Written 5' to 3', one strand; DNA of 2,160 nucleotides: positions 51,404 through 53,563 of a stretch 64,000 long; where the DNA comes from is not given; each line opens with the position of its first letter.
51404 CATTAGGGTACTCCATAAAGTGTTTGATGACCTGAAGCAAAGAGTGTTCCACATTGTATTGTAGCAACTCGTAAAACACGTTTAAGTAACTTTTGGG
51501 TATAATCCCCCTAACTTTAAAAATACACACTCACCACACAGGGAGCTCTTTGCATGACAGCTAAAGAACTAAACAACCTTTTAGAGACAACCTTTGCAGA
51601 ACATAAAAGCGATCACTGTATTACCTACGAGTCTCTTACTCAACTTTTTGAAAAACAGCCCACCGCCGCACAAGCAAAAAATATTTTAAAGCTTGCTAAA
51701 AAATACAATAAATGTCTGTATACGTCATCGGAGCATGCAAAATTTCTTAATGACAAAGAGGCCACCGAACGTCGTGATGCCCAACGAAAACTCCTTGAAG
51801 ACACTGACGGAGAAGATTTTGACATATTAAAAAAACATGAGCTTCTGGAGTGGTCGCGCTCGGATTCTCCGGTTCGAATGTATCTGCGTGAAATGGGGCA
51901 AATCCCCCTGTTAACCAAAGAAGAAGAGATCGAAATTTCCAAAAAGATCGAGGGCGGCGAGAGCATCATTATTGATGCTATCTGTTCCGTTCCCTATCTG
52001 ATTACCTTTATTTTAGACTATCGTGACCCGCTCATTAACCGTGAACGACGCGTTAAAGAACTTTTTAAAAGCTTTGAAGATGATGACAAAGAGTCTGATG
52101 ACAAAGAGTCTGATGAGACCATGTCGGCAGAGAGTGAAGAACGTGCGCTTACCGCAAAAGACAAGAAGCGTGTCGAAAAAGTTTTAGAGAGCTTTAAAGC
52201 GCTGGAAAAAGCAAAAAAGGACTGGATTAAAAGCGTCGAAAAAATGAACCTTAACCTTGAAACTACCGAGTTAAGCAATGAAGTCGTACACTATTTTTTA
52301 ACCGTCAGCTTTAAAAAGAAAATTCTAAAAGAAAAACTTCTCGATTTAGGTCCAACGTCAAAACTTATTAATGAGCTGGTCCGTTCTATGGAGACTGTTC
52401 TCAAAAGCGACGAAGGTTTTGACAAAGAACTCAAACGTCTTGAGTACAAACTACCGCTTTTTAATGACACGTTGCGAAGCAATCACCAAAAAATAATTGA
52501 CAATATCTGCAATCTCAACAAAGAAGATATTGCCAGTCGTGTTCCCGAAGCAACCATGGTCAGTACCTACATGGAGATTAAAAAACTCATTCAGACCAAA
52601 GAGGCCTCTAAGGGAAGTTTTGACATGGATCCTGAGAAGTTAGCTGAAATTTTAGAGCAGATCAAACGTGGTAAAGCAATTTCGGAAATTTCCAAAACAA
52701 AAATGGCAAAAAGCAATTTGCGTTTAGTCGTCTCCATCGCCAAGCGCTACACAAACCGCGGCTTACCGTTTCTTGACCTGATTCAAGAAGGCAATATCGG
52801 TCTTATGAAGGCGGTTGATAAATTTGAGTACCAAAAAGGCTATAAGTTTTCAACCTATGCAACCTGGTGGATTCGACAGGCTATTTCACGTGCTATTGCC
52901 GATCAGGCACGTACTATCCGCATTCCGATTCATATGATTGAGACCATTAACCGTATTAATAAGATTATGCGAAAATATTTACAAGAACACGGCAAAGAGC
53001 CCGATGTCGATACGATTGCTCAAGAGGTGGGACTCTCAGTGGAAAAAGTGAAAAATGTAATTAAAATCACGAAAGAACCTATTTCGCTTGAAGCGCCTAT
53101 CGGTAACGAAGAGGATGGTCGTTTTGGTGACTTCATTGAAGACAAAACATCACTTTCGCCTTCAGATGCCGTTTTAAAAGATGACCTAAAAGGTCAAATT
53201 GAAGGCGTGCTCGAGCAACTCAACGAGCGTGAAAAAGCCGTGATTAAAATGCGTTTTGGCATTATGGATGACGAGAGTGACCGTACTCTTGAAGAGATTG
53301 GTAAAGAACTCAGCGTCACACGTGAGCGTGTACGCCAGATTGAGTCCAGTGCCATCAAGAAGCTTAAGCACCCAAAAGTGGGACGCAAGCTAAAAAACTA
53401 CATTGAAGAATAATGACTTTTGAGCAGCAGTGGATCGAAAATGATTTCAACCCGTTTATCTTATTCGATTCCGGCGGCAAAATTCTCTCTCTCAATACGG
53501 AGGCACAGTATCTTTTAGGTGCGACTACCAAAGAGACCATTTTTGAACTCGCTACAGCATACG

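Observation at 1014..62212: Highly iterated palindrome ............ (core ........), at USS/HIP1-like density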

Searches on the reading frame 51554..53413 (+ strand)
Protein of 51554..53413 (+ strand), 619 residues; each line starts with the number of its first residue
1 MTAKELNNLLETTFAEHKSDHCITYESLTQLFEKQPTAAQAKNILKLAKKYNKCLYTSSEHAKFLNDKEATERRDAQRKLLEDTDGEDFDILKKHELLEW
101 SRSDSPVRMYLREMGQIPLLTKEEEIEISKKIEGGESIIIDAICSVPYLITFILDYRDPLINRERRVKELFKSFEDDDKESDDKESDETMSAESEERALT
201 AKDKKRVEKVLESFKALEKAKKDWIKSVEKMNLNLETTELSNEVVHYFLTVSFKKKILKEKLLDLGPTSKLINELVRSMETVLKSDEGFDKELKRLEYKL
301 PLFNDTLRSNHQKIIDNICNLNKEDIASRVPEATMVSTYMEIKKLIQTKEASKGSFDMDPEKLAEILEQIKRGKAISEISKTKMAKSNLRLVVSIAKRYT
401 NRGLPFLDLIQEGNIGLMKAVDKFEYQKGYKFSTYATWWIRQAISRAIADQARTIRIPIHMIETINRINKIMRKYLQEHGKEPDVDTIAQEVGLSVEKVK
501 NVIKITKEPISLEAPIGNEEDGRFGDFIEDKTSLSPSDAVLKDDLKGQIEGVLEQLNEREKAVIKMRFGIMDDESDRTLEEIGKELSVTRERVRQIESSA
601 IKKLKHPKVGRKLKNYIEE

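Call 8: search_protein_families(library=ncbifam, proteins=[window:51554-53413:+])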
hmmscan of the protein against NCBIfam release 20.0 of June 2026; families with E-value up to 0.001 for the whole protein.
window:51554-53413:+ (619 aa): 49 families (the best 25 are shown)
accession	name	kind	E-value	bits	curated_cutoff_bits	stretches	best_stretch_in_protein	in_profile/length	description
NF004208.0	PRK05658.1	equivalog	4.9e-212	706.3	555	1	4-618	21-630/631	RNA polymerase sigma factor RpoD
NF006666.0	PRK09210.1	equivalog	2.9e-118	395.4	572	2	359-618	115-370/370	RNA polymerase sigma factor RpoD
TIGR02393.1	RpoD_Cterm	equivalog_domain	1.7e-114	381.4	354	1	381-617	2-237/238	RNA polymerase sigma factor RpoD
NF041931.2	MzaA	equivalog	2.8e-111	373.6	800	1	86-619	307-716/726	MZA anti-phage system associated sigma-70 family RNA polymerase sigma factor MzaA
NF004561.0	PRK05901.1-3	equivalog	1.1e-109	368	582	2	380-618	300-537/537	RNA polymerase sigma factor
NF004562.0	PRK05901.1-4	equivalog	6.9e-104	348.4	779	2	370-617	307-553/571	RNA polymerase sigma factor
NF004560.0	PRK05901.1-1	equivalog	1.6e-100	337.7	711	2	379-617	278-515/516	RNA polymerase sigma factor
NF005643.0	PRK07406.1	equivalog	2.7e-100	336.2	500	2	337-618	115-397/397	RNA polymerase sigma factor RpoD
NF005920.0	PRK07921.1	subfamily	3.1e-99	332.1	464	1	378-616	89-326/328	RNA polymerase sigma factor SigB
TIGR02997.1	Sig70-cyanoRpoD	subfamily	3.7e-98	328.5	384.5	2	330-605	22-298/298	RNA polymerase sigma factor, RpoD/SigA family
NF004565.0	PRK05901.2-3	equivalog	3e-90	303.5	484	1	359-618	233-500/501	RNA polymerase sigma factor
NF005785.0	PRK07598.1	equivalog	8.7e-90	301.5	554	2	367-618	163-412/415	RNA polymerase sigma factor SigC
NF004566.0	PRK05901.2-4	equivalog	2e-86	290.9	531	1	370-619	183-445/448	RNA polymerase sigma factor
TIGR02394.1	rpoS_proteo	equivalog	3.1e-85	286.2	378.7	1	374-606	41-272/285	RNA polymerase sigma factor RpoS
NF004207.0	PRK05657.1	equivalog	1.6e-82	277.5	394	1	371-606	81-315/329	RNA polymerase sigma factor RpoS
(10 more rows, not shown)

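Call 10: find_encoding_contigs(protein=window:51554-53413:+, flank=10000, max_places=6)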
Protein window:51554-53413:+ (619 aa): 7 contigs read that carry it; 4 places shown.
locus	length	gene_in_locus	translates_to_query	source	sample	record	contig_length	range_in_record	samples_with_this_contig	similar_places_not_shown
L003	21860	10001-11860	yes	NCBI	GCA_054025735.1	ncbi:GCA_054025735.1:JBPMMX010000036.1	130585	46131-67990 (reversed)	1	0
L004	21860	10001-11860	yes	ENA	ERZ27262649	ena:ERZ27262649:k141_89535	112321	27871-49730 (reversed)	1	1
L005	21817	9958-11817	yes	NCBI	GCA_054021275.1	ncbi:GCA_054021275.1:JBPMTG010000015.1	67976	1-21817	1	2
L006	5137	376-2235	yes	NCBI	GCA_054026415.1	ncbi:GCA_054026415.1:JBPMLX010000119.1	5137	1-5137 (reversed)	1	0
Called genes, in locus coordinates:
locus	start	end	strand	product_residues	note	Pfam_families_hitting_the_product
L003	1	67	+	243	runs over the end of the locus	PF00994:MoCF_biosynth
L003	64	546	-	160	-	PF00023:Ank (faint), PF12796:Ank_2, PF13606:Ank_3 (faint), PF13857:Ank_5 (faint), PF13637:Ank_4 (weak)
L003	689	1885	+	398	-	PF14790:THDPS_N, PF14789:THDPS_M, PF14602:Hexapep_2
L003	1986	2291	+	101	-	-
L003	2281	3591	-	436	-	PF12912:N_NLPC_P60, PF12913:SH3_6, PF12914:SH3_7, PF00877:NLPC_P60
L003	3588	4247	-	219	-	PF00717:Peptidase_S24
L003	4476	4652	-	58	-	-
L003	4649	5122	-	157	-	PF00588:SpoU_methylase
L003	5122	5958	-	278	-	PF01842:ACT (weak), PF00551:Formyl_trans_N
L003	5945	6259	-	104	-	PF21862:CiaD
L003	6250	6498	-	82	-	-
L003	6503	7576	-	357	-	PF00180:Iso_dh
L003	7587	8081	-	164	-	PF00694:Aconitase_C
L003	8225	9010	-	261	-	PF00460:Flg_bb_rod, PF22692:LlgE_F_G_D1, PF06429:Flg_bbr_C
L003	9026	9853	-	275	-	PF00460:Flg_bb_rod, PF22692:LlgE_F_G_D1, PF06429:Flg_bbr_C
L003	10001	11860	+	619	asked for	PF00140:Sigma70_r1_2, PF04542:Sigma70_r2, PF04539:Sigma70_r3, PF04545:Sigma70_r4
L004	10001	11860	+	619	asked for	PF00140:Sigma70_r1_2, PF04542:Sigma70_r2, PF04539:Sigma70_r3, PF04545:Sigma70_r4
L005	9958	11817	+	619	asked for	PF00140:Sigma70_r1_2, PF04542:Sigma70_r2, PF04539:Sigma70_r3, PF04545:Sigma70_r4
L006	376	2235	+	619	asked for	PF00140:Sigma70_r1_2, PF04542:Sigma70_r2, PF04539:Sigma70_r3, PF04545:Sigma70_r4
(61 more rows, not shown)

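Call 15: find_homologous_proteins(query=window:51554-53413:+, max_evalue=1e-50)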
Query window:51554-53413:+ (619 aa): 8000 proteins with E <= 1e-50 among 8000 candidates; the best 120 are listed.
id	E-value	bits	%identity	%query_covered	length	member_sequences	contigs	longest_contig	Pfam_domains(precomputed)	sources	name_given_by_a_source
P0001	0.0e+0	1321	99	100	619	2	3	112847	PF04545.23,PF00140.26,PF04542.21,PF04539.23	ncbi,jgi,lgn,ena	-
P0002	0.0e+0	1289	96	100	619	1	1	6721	PF04545.23,PF00140.26,PF04542.21,PF04539.23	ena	-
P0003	0.0e+0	1284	97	100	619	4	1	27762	PF04545.23,PF00140.26,PF04542.21,PF04539.23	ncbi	-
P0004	0.0e+0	1283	96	100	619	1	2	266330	PF04545.23,PF00140.26,PF04542.21,PF04539.23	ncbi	-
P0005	0.0e+0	1274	95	100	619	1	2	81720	PF04545.23,PF00140.26,PF04542.21,PF04539.23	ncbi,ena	-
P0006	0.0e+0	1262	94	100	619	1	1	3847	PF04545.23,PF00140.26,PF04542.21,PF04539.23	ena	-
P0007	0.0e+0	1212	91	100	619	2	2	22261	PF04545.23,PF00140.26,PF04542.21,PF04539.23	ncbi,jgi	jgi:RNA polymerase primary sigma factor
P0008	0.0e+0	1153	90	96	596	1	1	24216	PF04545.23,PF00140.26,PF04542.21,PF04539.23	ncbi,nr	ncbi:MAG: RNA polymerase sigma factor RpoD, partial [Campylobacterota bacterium]|nr:RNA polymerase s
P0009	0.0e+0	1129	85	100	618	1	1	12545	PF04545.23,PF00140.26,PF04542.21,PF04539.23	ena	-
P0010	0.0e+0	1117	84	100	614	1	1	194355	PF04545.23,PF00140.26,PF04542.21,PF04539.23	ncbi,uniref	ncbi:RNA polymerase sigma factor RpoD [Sulfurimonas indica]|uniref:RNA polymerase sigma factor RpoD 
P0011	0.0e+0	1116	85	100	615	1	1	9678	PF04545.23,PF00140.26,PF04542.21,PF04539.23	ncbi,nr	ncbi:MAG: RNA polymerase sigma factor RpoD [Campylobacterota bacterium]|nr:RNA polymerase sigma fact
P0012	0.0e+0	1115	84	100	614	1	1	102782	PF04545.23,PF00140.26,PF04542.21,PF04539.23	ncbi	ncbi:RNA polymerase sigma factor RpoD [Sulfurimonas sp. NWX79]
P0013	0.0e+0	1115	84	100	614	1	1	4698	PF04545.23,PF00140.26,PF04542.21,PF04539.23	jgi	-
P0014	0.0e+0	1114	84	100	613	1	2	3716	PF04545.23,PF00140.26,PF04542.21,PF04539.23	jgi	jgi:RNA polymerase primary sigma factor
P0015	0.0e+0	1114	84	100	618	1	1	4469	PF04545.23,PF00140.26,PF04542.21,PF04539.23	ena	-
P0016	0.0e+0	1113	85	100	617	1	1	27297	PF04545.23,PF00140.26,PF04542.21,PF04539.23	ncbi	-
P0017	0.0e+0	1112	85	100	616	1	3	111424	PF04545.23,PF00140.26,PF04542.21,PF04539.23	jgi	jgi:RNA polymerase primary sigma factor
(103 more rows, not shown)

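Call 16: find_related_loci(query=window:51554-53413:+, collection=metagenome_contigs, flank=10000)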
Query window:51554-53413:+ (619 aa) in metagenome_contigs; peptide patterns used: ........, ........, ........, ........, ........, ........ (x = any residue, [..] = any of these).
600 stretches matched a pattern (row limit reached: there are more); 599 encode a relative of the query (tblastn E <= 1e-3); the best 80 are kept; 80 distinct loci.
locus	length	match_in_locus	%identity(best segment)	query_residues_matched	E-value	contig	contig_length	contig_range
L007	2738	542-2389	82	1-619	0e+0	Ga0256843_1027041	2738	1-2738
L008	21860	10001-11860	80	1-619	0e+0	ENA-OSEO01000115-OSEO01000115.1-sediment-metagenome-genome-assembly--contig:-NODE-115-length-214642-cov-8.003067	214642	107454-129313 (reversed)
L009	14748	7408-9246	72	1-619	0e+0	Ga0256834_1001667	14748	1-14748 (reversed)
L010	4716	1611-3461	70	1-619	0e+0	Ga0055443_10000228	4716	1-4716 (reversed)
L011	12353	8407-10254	70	1-619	0e+0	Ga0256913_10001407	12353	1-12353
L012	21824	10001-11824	70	10-619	0e+0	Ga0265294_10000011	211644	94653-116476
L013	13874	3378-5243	69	9-619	0e+0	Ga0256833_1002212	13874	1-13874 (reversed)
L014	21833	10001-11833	68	1-618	0e+0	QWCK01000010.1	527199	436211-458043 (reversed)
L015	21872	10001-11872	64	3-618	0e+0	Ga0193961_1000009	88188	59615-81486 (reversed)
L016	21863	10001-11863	65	2-618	0e+0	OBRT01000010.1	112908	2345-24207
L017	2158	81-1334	78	202-619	0e+0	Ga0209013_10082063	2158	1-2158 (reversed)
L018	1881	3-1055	91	269-619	0e+0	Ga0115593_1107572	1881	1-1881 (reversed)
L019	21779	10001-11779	69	23-619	0e+0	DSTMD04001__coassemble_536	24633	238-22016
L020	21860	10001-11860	65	3-618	0e+0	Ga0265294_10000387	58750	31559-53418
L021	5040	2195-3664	43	100-618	2e-123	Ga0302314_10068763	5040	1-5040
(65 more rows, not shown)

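Call 18: find_encoding_contigs(protein=P0004, flank=10000, max_places=2)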
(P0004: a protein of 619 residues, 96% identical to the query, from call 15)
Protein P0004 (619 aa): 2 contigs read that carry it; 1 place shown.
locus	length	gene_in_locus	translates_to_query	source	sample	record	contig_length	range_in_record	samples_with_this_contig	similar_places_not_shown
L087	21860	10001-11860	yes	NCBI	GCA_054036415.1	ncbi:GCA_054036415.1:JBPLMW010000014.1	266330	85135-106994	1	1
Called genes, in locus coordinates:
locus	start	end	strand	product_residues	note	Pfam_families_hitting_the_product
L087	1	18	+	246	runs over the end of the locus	PF00994:MoCF_biosynth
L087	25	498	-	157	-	PF00023:Ank (faint), PF12796:Ank_2, PF13606:Ank_3 (faint), PF13857:Ank_5 (faint), PF12796:Ank_2, PF13637:Ank_4 (weak)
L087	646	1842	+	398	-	PF14790:THDPS_N, PF14789:THDPS_M, PF14602:Hexapep_2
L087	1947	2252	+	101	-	-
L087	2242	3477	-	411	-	PF12912:N_NLPC_P60, PF12913:SH3_6, PF12914:SH3_7 (weak), PF00877:NLPC_P60 (weak)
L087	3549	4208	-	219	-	PF00717:Peptidase_S24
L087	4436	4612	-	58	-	-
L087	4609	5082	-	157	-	PF00588:SpoU_methylase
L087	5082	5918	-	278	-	PF01842:ACT (weak), PF00551:Formyl_trans_N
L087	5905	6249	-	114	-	PF21862:CiaD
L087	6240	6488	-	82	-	-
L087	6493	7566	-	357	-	PF00180:Iso_dh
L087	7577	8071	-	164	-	PF00694:Aconitase_C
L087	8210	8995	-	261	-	PF00460:Flg_bb_rod, PF22692:LlgE_F_G_D1, PF06429:Flg_bbr_C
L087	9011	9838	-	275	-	PF00460:Flg_bb_rod, PF22692:LlgE_F_G_D1, PF06429:Flg_bbr_C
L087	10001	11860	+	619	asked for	PF00140:Sigma70_r1_2, PF04542:Sigma70_r2, PF04539:Sigma70_r3, PF04545:Sigma70_r4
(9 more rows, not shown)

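Call 19: find_encoding_contigs(protein=P0005, flank=10000, max_places=2)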
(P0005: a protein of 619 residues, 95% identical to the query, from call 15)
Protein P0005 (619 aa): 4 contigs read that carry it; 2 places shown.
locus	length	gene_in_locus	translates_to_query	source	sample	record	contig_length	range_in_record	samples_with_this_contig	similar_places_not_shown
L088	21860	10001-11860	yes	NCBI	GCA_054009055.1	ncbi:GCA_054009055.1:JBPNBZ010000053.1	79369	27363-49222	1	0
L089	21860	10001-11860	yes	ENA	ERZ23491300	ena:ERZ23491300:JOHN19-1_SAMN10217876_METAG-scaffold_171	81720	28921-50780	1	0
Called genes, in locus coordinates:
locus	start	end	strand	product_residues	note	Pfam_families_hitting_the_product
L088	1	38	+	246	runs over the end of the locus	PF00994:MoCF_biosynth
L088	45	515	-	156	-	PF12796:Ank_2, PF13606:Ank_3 (faint), PF13857:Ank_5 (faint), PF12796:Ank_2, PF13637:Ank_4 (weak), PF12796:Ank_2 (weak), PF00023:Ank (weak)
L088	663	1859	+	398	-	PF14790:THDPS_N, PF14789:THDPS_M, PF14602:Hexapep_2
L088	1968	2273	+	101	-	-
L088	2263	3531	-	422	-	PF12912:N_NLPC_P60, PF12913:SH3_6, PF12914:SH3_7 (weak), PF00877:NLPC_P60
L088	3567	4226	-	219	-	PF00717:Peptidase_S24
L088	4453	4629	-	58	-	-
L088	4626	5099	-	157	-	PF00588:SpoU_methylase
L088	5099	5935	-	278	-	PF01842:ACT (weak), PF00551:Formyl_trans_N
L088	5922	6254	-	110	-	PF21862:CiaD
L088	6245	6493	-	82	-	-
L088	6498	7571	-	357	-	PF00180:Iso_dh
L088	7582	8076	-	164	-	PF00694:Aconitase_C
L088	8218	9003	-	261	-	PF00460:Flg_bb_rod, PF22692:LlgE_F_G_D1, PF06429:Flg_bbr_C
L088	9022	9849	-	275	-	PF00460:Flg_bb_rod, PF22692:LlgE_F_G_D1, PF06429:Flg_bbr_C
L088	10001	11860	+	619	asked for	PF00140:Sigma70_r1_2, PF04542:Sigma70_r2, PF04539:Sigma70_r3, PF04545:Sigma70_r4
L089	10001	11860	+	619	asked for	PF00140:Sigma70_r1_2, PF04542:Sigma70_r2, PF04539:Sigma70_r3, PF04545:Sigma70_r4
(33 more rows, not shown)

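Call 20: find_encoding_contigs(protein=P0007, flank=10000, max_places=2)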
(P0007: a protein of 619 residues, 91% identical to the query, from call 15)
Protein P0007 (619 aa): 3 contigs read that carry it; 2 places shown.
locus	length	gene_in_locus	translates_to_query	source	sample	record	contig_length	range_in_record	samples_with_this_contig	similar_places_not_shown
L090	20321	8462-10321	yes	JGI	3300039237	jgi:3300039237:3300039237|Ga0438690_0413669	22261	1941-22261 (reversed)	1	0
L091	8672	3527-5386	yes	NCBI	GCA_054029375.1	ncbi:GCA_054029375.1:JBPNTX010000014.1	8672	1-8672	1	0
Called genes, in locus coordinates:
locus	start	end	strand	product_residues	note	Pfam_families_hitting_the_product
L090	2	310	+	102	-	?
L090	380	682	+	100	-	-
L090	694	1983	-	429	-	PF12912:N_NLPC_P60, PF12914:SH3_7 (faint), PF12913:SH3_6, PF00877:NLPC_P60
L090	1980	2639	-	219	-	PF07022:Phage_CI_repr (weak), PF00717:Peptidase_S24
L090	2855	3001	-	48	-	-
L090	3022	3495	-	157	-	PF00588:SpoU_methylase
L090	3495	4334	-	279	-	PF01842:ACT (weak), PF00551:Formyl_trans_N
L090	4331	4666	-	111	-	PF21862:CiaD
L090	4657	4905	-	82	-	PF13428:TPR_14 (faint)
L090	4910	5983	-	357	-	PF00180:Iso_dh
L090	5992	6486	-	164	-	PF00694:Aconitase_C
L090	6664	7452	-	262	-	PF00460:Flg_bb_rod, PF22692:LlgE_F_G_D1, PF06429:Flg_bbr_C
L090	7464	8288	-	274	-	PF00460:Flg_bb_rod, PF22692:LlgE_F_G_D1, PF06429:Flg_bbr_C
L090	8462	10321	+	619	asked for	PF00140:Sigma70_r1_2, PF04542:Sigma70_r2, PF04539:Sigma70_r3, PF04545:Sigma70_r4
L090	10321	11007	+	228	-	-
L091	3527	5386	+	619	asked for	PF00140:Sigma70_r1_2, PF04542:Sigma70_r2, PF04539:Sigma70_r3, PF04545:Sigma70_r4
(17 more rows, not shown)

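Call 21: find_encoding_contigs(protein=P0008, flank=10000, max_places=2)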
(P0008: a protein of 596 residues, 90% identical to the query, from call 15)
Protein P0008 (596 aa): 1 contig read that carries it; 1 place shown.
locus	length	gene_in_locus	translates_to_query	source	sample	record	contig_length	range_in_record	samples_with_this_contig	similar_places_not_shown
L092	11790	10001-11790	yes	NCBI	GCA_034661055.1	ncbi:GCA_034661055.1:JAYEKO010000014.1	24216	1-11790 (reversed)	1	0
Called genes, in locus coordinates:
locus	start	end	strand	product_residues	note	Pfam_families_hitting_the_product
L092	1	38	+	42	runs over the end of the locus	-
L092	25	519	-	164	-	PF12796:Ank_2, PF13606:Ank_3 (faint), PF13637:Ank_4, PF12796:Ank_2 (weak), PF13857:Ank_5 (weak), PF00023:Ank (weak)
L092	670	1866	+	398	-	PF14790:THDPS_N, PF14789:THDPS_M, PF14602:Hexapep_2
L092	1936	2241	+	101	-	-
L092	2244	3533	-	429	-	PF12912:N_NLPC_P60, PF12913:SH3_6, PF00877:NLPC_P60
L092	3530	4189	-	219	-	PF07022:Phage_CI_repr (weak), PF00717:Peptidase_S24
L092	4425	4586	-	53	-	-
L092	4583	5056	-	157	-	PF00588:SpoU_methylase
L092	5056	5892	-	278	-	PF01842:ACT (weak), PF00551:Formyl_trans_N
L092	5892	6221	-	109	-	PF21862:CiaD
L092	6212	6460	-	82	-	PF13428:TPR_14 (faint)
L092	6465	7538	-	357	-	PF00180:Iso_dh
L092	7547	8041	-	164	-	PF00694:Aconitase_C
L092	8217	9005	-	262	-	PF00460:Flg_bb_rod, PF22692:LlgE_F_G_D1, PF06429:Flg_bbr_C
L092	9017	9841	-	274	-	PF00460:Flg_bb_rod, PF22692:LlgE_F_G_D1, PF06429:Flg_bbr_C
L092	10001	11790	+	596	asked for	PF00140:Sigma70_r1_2, PF04542:Sigma70_r2, PF04539:Sigma70_r3, PF04545:Sigma70_r4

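Call 25: find_encoding_contigs(protein=P0017, flank=10000, max_places=1)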
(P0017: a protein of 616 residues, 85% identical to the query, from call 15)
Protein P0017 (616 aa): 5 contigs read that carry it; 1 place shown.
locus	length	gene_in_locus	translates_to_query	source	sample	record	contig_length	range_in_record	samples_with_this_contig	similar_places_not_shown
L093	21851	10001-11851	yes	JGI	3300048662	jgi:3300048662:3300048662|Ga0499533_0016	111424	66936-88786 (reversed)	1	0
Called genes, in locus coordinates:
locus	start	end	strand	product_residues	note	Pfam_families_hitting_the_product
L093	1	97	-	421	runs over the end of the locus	PF00563:EAL, PF08668:HDOD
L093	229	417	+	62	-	-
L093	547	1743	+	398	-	PF14790:THDPS_N, PF14789:THDPS_M, PF14602:Hexapep_2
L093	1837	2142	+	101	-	-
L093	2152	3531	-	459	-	PF12912:N_NLPC_P60, PF12913:SH3_6, PF12914:SH3_7 (weak), PF00877:NLPC_P60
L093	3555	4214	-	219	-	PF07022:Phage_CI_repr (weak), PF00717:Peptidase_S24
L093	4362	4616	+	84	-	-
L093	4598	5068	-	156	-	PF00588:SpoU_methylase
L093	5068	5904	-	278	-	PF01842:ACT (weak), PF00551:Formyl_trans_N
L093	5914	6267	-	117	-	PF21862:CiaD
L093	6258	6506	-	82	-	-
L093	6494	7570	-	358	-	PF00180:Iso_dh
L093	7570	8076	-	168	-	PF00694:Aconitase_C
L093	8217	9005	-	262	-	PF00460:Flg_bb_rod, PF22692:LlgE_F_G_D1, PF06429:Flg_bbr_C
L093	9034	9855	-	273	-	PF00460:Flg_bb_rod, PF22692:LlgE_F_G_D1, PF06429:Flg_bbr_C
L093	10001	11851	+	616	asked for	PF00140:Sigma70_r1_2, PF04542:Sigma70_r2, PF04539:Sigma70_r3, PF04545:Sigma70_r4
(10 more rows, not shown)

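Call 26: find_encoding_contigs(protein=P0016, flank=10000, max_places=1)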
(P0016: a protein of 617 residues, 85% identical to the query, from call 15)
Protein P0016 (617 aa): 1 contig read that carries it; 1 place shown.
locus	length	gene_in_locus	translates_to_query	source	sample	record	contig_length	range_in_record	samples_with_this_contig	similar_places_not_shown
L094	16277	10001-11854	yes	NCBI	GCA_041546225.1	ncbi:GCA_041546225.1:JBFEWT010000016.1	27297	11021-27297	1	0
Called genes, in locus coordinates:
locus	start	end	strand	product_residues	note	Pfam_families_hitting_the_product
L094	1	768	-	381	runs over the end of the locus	PF00487:FA_desaturase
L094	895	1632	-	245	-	PF22113:Mtrc-MtrF_II-IV_dom (faint), PF09699:Paired_CXXCH_1 (weak)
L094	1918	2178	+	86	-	PF06429:Flg_bbr_C (weak)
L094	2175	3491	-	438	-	PF12912:N_NLPC_P60, PF12913:SH3_6, PF12914:SH3_7, PF00877:NLPC_P60 (weak)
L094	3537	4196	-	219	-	PF07022:Phage_CI_repr (weak), PF00717:Peptidase_S24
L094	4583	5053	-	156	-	PF00588:SpoU_methylase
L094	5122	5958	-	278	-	PF01842:ACT (weak), PF00551:Formyl_trans_N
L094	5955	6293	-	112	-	PF21862:CiaD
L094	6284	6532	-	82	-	-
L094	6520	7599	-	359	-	PF00180:Iso_dh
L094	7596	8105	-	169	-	PF00694:Aconitase_C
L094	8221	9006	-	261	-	PF00460:Flg_bb_rod, PF22692:LlgE_F_G_D1, PF06429:Flg_bbr_C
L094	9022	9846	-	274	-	PF00460:Flg_bb_rod, PF22692:LlgE_F_G_D1, PF06429:Flg_bbr_C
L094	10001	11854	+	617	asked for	PF00140:Sigma70_r1_2, PF04542:Sigma70_r2, PF04539:Sigma70_r3, PF04545:Sigma70_r4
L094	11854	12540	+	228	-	-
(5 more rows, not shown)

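Call 59: find_encoding_contigs(protein=P0009, flank=10000, max_places=1)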
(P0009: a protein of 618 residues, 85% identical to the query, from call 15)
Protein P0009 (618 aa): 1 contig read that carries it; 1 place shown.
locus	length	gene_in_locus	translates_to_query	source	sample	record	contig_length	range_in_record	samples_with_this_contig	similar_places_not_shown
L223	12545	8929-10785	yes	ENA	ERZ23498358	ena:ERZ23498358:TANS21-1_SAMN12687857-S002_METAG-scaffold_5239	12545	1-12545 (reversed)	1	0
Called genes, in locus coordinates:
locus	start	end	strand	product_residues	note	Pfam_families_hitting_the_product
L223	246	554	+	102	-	PF06429:Flg_bbr_C (weak)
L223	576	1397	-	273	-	PF12913:SH3_6 (weak), PF12914:SH3_7 (weak), PF00877:NLPC_P60 (weak)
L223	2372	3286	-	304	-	PF14321:DUF4382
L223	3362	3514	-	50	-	-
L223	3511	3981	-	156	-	PF00588:SpoU_methylase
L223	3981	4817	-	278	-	PF01842:ACT (weak), PF00551:Formyl_trans_N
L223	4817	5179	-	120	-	PF21862:CiaD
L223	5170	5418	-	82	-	PF13428:TPR_14 (weak)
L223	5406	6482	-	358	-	PF00180:Iso_dh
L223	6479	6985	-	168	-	PF00694:Aconitase_C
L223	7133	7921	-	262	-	PF00460:Flg_bb_rod, PF22692:LlgE_F_G_D1, PF06429:Flg_bbr_C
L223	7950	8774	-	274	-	PF00460:Flg_bb_rod, PF22692:LlgE_F_G_D1, PF06429:Flg_bbr_C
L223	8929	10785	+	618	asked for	PF00140:Sigma70_r1_2, PF04542:Sigma70_r2, PF04539:Sigma70_r3, PF04545:Sigma70_r4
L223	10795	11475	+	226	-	-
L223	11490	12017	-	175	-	-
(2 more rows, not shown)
